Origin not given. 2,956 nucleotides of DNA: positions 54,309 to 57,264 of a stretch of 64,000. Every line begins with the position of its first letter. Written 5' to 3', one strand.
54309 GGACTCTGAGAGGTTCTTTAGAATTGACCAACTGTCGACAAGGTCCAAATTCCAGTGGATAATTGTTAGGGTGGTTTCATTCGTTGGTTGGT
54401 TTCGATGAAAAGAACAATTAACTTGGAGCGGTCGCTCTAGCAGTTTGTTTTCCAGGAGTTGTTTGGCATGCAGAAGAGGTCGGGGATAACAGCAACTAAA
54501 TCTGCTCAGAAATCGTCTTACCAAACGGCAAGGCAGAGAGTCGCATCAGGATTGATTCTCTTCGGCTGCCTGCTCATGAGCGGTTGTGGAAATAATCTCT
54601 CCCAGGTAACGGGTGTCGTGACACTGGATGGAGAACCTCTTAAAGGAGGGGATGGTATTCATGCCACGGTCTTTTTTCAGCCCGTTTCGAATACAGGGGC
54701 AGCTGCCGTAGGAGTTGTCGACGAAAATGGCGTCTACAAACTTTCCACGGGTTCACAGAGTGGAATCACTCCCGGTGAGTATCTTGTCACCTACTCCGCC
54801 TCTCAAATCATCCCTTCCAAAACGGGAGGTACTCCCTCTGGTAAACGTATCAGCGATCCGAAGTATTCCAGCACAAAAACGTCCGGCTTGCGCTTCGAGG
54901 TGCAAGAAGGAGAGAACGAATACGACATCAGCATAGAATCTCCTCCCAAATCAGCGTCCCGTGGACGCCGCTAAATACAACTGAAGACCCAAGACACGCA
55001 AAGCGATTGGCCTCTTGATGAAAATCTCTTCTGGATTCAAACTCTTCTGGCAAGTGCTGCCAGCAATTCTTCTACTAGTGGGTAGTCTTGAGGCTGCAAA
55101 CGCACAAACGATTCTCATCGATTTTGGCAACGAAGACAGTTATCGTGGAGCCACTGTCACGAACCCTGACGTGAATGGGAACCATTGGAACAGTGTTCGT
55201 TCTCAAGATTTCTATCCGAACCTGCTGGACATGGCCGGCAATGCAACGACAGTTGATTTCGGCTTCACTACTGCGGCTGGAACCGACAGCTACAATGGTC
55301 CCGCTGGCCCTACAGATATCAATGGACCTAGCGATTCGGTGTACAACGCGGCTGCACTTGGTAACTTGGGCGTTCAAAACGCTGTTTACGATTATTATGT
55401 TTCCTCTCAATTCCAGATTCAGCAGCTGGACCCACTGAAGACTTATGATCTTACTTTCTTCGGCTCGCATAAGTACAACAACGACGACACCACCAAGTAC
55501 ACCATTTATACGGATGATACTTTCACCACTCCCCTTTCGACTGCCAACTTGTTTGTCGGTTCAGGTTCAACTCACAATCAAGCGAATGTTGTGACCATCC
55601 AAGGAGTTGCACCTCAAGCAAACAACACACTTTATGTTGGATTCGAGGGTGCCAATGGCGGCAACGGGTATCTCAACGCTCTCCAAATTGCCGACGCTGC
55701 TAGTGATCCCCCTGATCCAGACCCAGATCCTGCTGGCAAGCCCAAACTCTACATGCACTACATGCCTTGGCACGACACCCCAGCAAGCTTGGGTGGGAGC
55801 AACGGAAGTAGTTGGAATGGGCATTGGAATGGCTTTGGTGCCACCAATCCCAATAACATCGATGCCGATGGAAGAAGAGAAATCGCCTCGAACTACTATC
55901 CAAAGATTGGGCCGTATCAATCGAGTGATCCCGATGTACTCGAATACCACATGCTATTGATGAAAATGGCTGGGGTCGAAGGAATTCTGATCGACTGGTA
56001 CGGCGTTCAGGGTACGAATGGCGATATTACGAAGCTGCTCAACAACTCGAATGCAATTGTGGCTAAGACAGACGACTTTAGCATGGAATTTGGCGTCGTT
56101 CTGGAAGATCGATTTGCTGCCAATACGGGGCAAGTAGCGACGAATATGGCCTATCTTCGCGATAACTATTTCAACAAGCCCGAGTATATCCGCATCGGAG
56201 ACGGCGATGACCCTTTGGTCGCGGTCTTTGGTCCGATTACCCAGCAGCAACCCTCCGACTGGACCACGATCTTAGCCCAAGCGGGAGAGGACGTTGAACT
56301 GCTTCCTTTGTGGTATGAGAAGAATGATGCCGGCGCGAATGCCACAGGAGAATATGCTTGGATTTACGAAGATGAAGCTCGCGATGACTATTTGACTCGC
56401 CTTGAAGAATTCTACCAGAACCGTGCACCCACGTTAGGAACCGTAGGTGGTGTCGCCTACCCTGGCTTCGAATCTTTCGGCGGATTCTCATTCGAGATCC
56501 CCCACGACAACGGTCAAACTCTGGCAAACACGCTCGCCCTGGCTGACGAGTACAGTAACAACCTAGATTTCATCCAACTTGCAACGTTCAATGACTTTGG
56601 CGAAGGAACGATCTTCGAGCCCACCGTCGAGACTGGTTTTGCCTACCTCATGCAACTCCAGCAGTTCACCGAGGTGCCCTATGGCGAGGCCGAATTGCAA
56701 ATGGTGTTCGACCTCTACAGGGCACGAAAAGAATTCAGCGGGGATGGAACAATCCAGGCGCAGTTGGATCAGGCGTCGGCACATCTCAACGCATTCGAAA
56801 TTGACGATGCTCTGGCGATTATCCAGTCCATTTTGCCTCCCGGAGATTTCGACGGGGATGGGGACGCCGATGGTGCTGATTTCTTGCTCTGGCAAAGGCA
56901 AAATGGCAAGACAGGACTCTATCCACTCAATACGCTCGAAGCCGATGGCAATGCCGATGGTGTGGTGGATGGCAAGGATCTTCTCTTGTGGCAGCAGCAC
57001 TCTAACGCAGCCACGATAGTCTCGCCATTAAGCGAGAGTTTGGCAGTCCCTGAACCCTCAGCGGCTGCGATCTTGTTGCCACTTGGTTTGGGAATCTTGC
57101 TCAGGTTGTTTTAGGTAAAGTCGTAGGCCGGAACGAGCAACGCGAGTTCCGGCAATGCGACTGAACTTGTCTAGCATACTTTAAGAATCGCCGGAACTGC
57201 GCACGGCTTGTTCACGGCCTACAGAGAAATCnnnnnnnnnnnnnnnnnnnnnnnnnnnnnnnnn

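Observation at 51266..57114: Paralogous PEP-CTERM protein family sharing a novel ~200-aa N-domain, with modular additions (dockerin-like repeats; GH-like catalytic domain)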

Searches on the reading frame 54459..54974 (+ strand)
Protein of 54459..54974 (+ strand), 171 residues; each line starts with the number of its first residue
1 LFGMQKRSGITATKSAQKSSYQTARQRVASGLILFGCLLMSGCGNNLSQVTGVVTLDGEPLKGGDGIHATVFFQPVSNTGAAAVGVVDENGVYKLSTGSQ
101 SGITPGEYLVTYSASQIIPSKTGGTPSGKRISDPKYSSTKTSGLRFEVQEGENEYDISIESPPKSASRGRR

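Call 3: search_protein_families(library=pfam, proteins=[window:54459-54974:+], max_evalue=0.1)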
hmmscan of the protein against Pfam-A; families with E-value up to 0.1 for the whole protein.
window:54459-54974:+ (171 aa): 1 family
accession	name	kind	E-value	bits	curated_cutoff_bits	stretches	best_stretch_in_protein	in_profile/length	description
PF21953.1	NadN_nucleosid_C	-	0.044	14.2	27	0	17-85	125-177/199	NAD nucleotidase, C-terminal domain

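Call 4: search_protein_families(library=ncbifam, proteins=[window:54459-54974:+], max_evalue=0.1)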
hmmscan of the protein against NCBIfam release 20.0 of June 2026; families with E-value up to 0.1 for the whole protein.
window:54459-54974:+ (171 aa): 0 families

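Call 83: search_solved_structures(query=A6, max_evalue=10)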
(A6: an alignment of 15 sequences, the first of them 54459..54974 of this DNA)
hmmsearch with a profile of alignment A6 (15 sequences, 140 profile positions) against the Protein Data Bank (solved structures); distinct sequences matched with E-value up to 10: 4.
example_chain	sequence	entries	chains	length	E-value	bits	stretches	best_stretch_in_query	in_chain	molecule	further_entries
7dm0_A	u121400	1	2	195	2.6e-05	27.4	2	27-89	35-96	Biofilm-associated surface protein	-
6m3a_A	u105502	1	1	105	0.031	17.5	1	27-88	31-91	Biofilm-associated surface protein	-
5l2d_A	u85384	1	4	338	0.22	14.7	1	56-102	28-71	Surface-associated protein CshA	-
8vur_H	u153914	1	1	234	1.2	12.2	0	109-138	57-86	003-102 Heavy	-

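Call 84: search_protein_families(library=pfam, alignment_id=A6, max_evalue=1)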
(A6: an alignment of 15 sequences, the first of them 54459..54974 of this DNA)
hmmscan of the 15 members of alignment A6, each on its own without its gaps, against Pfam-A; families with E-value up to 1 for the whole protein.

A. member 1, window:54459-54974:+ (171 aa): 1 family
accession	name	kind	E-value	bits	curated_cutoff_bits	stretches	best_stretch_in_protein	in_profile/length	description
PF21953.1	NadN_nucleosid_C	-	0.044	14.2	27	0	17-85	125-177/199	NAD nucleotidase, C-terminal domain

B. families by the number of members that match (of 15 scanned): 13 families
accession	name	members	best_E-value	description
PF13620.12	CarboxypepD_reg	3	3e-05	Carboxypeptidase regulatory-like domain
PF20598.4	DUF6795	2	0.00027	Domain of unknown function (DUF6795)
PF17210.9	SdrD_B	2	0.002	SdrD B-like domain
PF21953.1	NadN_nucleosid_C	1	0.044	NAD nucleotidase, C-terminal domain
PF13115.11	YtkA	1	0.05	YtkA-like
PF09134.16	Invasin_D3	1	0.06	Invasin, domain 3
PF12613.13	FliC_D2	1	0.081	Flagellin, D2 domain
PF19074.5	DUF5770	1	0.093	Family of unknown function (DUF5770)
PF06832.18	BiPBP_C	1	0.096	Penicillin-Binding Protein C-terminus Family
PF06857.16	ACP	1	0.1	Malonate decarboxylase delta subunit (MdcD)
PF11153.13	DUF2931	1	0.12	Protein of unknown function (DUF2931)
PF21387.2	Gp6_C-I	1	0.16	Baseplate structural protein gp6, C-terminal domain I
PF12549.13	TOH_N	1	0.34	Tyrosine hydroxylase N terminal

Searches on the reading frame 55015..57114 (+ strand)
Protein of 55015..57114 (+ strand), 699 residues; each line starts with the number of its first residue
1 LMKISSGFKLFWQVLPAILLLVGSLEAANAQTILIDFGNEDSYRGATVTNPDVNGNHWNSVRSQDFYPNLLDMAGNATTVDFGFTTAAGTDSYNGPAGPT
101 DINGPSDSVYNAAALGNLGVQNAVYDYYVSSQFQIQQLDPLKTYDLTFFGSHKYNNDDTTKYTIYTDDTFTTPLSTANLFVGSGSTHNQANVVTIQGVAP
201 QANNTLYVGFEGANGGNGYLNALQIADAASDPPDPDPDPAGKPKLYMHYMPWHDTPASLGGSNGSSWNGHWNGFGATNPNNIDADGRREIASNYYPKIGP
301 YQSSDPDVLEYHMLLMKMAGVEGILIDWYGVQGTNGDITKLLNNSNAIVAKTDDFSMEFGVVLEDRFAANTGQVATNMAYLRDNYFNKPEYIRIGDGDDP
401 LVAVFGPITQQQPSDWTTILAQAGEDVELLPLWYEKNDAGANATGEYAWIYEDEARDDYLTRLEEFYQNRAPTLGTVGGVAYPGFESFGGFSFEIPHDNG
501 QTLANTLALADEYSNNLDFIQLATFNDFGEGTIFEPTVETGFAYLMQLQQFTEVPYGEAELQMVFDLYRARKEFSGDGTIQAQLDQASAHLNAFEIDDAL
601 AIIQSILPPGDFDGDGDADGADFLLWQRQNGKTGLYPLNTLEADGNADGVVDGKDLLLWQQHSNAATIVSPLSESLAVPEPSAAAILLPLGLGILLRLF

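Call 3: search_protein_families(library=pfam, proteins=[window:55015-57114:+], max_evalue=0.1)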
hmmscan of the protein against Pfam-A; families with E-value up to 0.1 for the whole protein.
window:55015-57114:+ (699 aa): 4 families
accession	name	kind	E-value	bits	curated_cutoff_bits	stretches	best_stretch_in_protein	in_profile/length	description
PF16317.11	Glyco_hydro_99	-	2.7e-15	56.8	33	1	282-425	46-180/341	Glycosyl hydrolase family 99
PF00404.24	Dockerin_1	-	0.00019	22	22.9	1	609-658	1-51/57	Dockerin type I domain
PF14307.12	Glyco_tran_WbsX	-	0.00048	20.1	25.1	0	501-547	303-349/350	Glycosyltransferase WbsX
PF03659.20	Glyco_hydro_71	-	0.0045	16.3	34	0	376-443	77-140/375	Glycosyl hydrolase family 71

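Call 4: search_protein_families(library=ncbifam, proteins=[window:55015-57114:+], max_evalue=0.1)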
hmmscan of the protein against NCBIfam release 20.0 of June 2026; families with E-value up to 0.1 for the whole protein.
window:55015-57114:+ (699 aa): 0 families

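Call 16: find_homologous_proteins(query=window:55015-57114:+)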
Query window:55015-57114:+ (699 aa): 548 proteins with E <= 0.001 among 8000 candidates; the best 120 are listed.
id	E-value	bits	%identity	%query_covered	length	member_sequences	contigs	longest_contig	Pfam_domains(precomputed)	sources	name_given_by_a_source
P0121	0.0e+0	1297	82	98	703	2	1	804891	PF16317.12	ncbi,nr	ncbi:hypothetical protein [Bythopirellula polymerisocia]|nr:hypothetical protein [Bythopirellula pol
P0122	0.0e+0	1289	81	97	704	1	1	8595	PF16317.12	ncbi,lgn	-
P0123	0.0e+0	1160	99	73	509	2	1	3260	PF16317.12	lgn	-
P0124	2.7e-267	907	61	98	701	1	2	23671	PF16317.12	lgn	-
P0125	1.2e-266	905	60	96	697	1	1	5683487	PF16317.12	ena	-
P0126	8.9e-261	885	58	99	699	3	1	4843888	PF16317.12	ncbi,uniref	ncbi:hypothetical protein [Aeoliella sp.]|uniref:hypothetical protein n=1 Tax=Aeoliella sp. TaxID=27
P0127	2.0e-258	878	60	95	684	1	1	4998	PF16317.12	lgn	-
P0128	4.4e-257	873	57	96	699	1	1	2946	PF16317.12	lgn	-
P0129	1.3e-253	862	58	94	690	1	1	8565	PF03659.21,PF16317.12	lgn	-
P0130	6.0e-252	856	57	94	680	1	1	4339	PF03659.21,PF14307.13,PF16317.12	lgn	-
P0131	2.9e-243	827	56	96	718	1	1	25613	PF14307.13,PF16317.12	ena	-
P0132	1.4e-201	690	68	63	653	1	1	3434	PF16317.12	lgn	-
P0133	2.5e-201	689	51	29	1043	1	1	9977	-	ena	-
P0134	1.3e-197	677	68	64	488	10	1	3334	PF14307.13,PF16317.12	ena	-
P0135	5.4e-196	671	58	52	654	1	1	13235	PF00404.25,PF16317.12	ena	-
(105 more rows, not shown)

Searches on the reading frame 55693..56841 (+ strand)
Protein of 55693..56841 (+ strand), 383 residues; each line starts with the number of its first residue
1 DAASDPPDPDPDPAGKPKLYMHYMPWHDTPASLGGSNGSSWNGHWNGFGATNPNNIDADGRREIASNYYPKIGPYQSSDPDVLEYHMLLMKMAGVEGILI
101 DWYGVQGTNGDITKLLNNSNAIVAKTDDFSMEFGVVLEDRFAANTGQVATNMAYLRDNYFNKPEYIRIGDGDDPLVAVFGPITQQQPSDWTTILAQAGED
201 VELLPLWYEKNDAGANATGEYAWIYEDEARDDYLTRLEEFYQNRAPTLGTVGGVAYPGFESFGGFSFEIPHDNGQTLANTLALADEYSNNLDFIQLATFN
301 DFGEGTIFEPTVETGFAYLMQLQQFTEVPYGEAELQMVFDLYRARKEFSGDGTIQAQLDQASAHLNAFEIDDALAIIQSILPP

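Call 15: search_solved_structures(query=window:55693-56841:+, max_evalue=1, show_alignments=2)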
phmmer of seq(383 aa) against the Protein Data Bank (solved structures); distinct sequences matched with E-value up to 1: 9.
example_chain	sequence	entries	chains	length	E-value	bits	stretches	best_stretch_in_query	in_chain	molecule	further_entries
4ad1_A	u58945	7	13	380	6.2e-11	45.3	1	46-199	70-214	GLYCOSYL HYDROLASE FAMILY 71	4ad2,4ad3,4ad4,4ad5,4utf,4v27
5lyr_A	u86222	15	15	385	6.5e-11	45.2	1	46-199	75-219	Glycosyl hydrolase family 71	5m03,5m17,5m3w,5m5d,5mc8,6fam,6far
6zdc_A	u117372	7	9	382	7.1e-11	45.1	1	19-198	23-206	Glycoprotein endo-alpha-1,2-mannosidase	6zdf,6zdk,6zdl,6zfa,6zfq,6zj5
6zfn_AAA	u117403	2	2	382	9.2e-11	44.7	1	19-198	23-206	Glycoprotein endo-alpha-1,2-mannosidase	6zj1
4v28_A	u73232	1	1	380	1e-10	44.6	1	46-199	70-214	GLYCOSYL HYDROLASE FAMILY 71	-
5mel_A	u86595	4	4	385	1e-10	44.5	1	46-199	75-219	Glycosyl hydrolase family 71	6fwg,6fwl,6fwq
6fwo_A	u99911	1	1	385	1.3e-10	44.2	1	46-199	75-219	Glycosyl hydrolase family 71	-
4acy_A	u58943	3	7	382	2.6e-10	43.2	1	61-199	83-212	ENDO-ALPHA-MANNOSIDASE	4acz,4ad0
4acz_B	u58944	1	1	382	3.5e-10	42.8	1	62-199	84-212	ENDO-ALPHA-MANNOSIDASE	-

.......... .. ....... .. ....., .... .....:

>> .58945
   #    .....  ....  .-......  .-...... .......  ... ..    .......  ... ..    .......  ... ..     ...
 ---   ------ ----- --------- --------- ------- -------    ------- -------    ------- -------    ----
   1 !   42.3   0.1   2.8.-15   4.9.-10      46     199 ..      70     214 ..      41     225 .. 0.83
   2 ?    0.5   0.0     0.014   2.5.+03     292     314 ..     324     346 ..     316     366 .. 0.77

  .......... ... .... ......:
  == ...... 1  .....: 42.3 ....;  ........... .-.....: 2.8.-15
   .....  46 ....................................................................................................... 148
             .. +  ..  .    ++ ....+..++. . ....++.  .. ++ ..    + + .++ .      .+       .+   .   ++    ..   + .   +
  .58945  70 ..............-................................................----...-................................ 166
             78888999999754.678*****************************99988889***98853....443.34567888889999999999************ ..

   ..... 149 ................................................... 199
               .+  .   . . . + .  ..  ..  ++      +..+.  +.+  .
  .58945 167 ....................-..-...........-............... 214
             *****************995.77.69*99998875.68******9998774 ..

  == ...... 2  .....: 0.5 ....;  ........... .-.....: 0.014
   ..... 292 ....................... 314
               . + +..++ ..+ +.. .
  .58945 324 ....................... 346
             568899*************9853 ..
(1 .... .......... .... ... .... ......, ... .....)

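Call 46: search_solved_structures(query=A5, max_evalue=0.01, show_alignments=2)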
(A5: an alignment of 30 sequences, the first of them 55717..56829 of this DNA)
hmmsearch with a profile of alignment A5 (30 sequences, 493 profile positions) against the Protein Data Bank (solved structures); distinct sequences matched with E-value up to 0.01: 26.
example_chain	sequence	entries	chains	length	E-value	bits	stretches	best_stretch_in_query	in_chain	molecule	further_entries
6zfn_AAA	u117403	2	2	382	5.7e-16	61.4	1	33-211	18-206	Glycoprotein endo-alpha-1,2-mannosidase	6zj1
6zdc_A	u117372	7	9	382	7.1e-16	61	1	33-211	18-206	Glycoprotein endo-alpha-1,2-mannosidase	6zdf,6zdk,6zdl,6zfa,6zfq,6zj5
4acz_B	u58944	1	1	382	1.1e-11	47.3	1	39-212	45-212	ENDO-ALPHA-MANNOSIDASE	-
4acy_A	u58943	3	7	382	1.9e-11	46.4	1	39-212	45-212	ENDO-ALPHA-MANNOSIDASE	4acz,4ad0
4ad1_A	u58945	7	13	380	5.3e-10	41.7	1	37-211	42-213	GLYCOSYL HYDROLASE FAMILY 71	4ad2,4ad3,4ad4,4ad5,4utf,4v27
5lyr_A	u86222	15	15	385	5.6e-10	41.6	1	37-211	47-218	Glycosyl hydrolase family 71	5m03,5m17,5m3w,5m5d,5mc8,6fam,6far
4v28_A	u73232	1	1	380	7.2e-10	41.2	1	37-211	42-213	GLYCOSYL HYDROLASE FAMILY 71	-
5mel_A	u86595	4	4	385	7.6e-10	41.2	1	37-211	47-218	Glycosyl hydrolase family 71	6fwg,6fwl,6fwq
6fwo_A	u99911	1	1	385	2.5e-09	39.5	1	37-211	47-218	Glycosyl hydrolase family 71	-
8x3a_A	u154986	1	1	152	9.7e-07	30.9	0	399-456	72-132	Serine protease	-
8x39_A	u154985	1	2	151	1e-06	30.8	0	399-456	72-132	Serine protease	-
5lxv_B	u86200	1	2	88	2.9e-05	26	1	401-455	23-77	Carbohydrate-binding protein WP_009985128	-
2vn6_B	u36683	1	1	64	3.9e-05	25.6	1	402-456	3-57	ENDOGLUCANASE A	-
1daq_A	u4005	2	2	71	4.5e-05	25.4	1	401-457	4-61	ENDOGLUCANASE SS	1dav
2mte_A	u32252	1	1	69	4.9e-05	25.3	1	401-457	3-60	Cellulose 1,4-beta-cellobiosidase (reducing end) CelS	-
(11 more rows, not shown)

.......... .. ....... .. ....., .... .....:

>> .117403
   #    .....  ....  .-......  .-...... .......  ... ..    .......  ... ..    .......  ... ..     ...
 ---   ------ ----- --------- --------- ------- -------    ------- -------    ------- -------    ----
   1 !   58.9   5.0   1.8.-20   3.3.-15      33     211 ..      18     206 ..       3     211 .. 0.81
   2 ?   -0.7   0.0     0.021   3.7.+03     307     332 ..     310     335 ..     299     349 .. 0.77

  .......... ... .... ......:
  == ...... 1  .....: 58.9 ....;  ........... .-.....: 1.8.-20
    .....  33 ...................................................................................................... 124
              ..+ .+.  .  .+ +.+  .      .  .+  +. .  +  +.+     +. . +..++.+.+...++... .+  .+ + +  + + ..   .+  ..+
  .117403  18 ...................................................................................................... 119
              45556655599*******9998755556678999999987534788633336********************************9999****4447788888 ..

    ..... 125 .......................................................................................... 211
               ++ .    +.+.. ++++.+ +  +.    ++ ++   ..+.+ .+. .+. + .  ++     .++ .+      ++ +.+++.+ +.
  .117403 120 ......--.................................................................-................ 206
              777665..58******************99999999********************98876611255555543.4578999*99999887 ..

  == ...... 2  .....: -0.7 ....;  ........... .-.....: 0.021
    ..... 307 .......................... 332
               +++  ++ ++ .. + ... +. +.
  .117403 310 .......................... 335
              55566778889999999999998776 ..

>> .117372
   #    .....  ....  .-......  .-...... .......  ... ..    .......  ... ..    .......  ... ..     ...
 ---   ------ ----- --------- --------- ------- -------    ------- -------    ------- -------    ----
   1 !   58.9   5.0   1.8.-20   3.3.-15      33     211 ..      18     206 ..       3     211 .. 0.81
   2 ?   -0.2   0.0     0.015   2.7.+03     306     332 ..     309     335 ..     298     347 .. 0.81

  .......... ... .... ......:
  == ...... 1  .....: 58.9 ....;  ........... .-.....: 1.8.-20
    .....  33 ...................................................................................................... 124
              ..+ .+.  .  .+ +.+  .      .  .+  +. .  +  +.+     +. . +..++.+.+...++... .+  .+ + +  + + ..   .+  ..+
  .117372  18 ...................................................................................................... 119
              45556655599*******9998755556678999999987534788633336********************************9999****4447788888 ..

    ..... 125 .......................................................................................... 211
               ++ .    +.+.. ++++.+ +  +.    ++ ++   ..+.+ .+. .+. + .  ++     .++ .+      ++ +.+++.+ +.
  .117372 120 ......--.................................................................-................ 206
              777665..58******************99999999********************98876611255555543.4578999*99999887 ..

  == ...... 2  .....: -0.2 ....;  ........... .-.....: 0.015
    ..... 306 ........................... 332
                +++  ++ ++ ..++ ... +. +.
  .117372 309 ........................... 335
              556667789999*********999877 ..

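Call 62: predict_structure(alignment_id=A5)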
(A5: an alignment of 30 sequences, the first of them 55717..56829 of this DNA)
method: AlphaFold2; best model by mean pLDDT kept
length: 371 residues; sequences in the alignment: 30
mean_pLDDT: 83.2   pTM: 0.85
mean pLDDT of the five models: 83.2, 81.7, 80.3, 79.9, 77.8
residues with pLDDT >= 90: 212; 70-90: 80; 50-70: 37; < 50: 42
segments of 3 or more residues with pLDDT < 50: 27-30, 32-64
pLDDT, mean of each block of 10 residues (from residue 1): 63 86 55 48 47 41 63 91 94 91 88 95 94 89 97 97 95 83 96 91 80 89 92 95 93 65 87 96 92 55 65 93 92 90 96 97 95 89
secondary structure, 60 per line:
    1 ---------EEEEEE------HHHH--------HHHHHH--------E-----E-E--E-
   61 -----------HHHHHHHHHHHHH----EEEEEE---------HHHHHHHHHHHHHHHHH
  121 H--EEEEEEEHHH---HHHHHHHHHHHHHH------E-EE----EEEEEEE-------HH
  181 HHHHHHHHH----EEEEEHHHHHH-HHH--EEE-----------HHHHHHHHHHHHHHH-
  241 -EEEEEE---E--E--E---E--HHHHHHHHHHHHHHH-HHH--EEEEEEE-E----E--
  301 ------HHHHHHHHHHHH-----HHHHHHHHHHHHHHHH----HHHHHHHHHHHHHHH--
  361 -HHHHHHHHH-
elements in order: E10-15 H22-25 H34-39 H72-84 E89-94 H104-121 E124-130 H137-150 E165-171 H179-189 E194-198 H199-204 E211-213 H225-239 E242-247 H264-278 E285-291 H307-318 H324-339 H344-358 H362-370
